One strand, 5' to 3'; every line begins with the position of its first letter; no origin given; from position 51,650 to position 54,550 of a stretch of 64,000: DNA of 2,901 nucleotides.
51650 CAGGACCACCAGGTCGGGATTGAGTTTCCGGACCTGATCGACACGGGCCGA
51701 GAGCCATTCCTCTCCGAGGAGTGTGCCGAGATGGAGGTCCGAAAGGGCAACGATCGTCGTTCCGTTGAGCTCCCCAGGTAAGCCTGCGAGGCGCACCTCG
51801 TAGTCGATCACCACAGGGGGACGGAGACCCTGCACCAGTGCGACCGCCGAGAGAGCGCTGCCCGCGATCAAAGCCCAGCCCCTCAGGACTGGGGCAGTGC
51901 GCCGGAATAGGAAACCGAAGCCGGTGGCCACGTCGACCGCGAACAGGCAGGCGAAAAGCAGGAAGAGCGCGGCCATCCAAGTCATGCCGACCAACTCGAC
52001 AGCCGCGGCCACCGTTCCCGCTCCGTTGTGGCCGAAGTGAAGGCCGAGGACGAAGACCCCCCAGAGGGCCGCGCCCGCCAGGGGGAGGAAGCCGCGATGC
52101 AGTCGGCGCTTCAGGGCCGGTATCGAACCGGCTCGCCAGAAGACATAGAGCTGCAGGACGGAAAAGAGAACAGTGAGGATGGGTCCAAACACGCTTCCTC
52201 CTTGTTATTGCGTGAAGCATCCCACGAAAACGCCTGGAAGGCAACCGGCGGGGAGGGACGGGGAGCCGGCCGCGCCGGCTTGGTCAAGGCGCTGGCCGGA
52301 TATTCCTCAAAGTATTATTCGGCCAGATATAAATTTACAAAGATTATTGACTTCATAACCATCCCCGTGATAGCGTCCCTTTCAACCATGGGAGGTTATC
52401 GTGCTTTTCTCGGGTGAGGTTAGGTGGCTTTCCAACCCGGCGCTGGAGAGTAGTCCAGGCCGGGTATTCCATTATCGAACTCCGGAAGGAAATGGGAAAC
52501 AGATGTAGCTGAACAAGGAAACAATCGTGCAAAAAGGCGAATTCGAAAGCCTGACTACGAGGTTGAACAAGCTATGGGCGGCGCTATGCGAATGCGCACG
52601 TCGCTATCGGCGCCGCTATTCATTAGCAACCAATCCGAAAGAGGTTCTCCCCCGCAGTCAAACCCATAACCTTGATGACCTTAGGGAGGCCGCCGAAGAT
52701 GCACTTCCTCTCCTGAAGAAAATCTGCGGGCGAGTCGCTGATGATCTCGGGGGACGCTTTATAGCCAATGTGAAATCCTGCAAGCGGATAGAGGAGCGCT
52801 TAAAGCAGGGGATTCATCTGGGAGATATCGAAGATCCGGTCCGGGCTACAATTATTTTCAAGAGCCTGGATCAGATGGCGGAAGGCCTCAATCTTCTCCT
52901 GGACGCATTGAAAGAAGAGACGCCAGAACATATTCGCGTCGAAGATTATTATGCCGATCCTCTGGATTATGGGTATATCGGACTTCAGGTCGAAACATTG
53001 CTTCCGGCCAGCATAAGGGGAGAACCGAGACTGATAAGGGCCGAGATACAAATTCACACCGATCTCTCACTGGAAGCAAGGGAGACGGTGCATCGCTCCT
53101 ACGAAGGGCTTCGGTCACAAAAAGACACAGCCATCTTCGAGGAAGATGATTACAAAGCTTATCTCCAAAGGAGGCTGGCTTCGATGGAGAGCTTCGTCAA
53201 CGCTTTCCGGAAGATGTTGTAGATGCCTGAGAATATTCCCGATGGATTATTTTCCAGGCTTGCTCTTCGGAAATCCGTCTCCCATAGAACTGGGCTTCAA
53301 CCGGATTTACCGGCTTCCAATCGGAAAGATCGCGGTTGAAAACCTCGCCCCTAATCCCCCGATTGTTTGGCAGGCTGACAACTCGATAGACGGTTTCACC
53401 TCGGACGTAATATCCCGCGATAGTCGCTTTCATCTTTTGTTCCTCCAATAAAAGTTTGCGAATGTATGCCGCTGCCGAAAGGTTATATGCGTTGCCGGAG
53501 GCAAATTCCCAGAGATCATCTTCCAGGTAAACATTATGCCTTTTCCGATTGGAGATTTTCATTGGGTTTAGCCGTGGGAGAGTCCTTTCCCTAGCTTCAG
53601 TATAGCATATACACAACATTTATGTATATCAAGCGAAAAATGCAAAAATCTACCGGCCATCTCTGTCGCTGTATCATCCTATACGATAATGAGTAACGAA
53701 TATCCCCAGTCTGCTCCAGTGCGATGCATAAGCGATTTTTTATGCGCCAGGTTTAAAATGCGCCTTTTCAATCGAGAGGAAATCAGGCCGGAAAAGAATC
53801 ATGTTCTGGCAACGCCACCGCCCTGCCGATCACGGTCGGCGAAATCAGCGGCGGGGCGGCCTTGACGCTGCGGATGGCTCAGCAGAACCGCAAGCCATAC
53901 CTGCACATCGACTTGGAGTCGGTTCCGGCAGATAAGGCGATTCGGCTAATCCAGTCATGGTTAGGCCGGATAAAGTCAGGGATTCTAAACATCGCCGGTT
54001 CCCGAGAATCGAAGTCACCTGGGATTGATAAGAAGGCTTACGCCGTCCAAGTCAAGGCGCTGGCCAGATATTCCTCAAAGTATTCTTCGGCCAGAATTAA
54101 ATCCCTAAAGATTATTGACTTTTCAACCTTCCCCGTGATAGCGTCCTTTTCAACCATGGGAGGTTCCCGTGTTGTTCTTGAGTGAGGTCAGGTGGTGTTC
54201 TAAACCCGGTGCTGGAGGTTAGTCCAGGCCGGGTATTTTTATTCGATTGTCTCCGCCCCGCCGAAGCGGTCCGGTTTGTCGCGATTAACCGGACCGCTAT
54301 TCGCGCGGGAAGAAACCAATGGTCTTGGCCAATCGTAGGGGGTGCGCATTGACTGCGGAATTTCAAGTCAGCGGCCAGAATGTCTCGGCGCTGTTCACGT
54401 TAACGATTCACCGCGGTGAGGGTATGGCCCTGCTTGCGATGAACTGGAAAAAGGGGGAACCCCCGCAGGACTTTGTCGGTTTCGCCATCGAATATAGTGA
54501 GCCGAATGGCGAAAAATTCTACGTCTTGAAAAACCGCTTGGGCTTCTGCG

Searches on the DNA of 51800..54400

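Call 95: search_rna_families(source=window, start=51800, end=54400, threshold=evalue, max_evalue=1)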
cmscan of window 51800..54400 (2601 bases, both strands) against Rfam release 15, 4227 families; matches with E-value up to 1: 1.
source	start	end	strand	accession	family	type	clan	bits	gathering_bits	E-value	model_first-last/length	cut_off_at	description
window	54245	54320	-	RF01729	Termite-flg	Cis-reg;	-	23.3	40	0.33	1-106/106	no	Termite-flg RNA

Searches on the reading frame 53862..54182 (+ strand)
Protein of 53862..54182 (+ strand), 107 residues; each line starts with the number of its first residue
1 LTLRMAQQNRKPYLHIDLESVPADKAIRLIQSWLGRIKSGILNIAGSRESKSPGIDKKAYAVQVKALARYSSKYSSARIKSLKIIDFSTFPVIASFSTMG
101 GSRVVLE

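Call 67: search_protein_families(library=pfam, proteins=[window:53862-54182:+], max_evalue=0.01)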
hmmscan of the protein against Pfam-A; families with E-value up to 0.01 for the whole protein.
window:53862-54182:+ (107 aa): 1 family
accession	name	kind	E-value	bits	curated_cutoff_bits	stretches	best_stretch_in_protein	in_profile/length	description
PF12694.12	cpYpsA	-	2.7e-11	43.8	26.2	1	2-62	82-140/145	Circularly permutated YpsA SLOG family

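Call 68: search_protein_families(library=padloc, proteins=[window:53862-54182:+], max_evalue=0.001)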
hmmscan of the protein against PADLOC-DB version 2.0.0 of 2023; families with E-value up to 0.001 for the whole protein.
window:53862-54182:+ (107 aa): 0 families
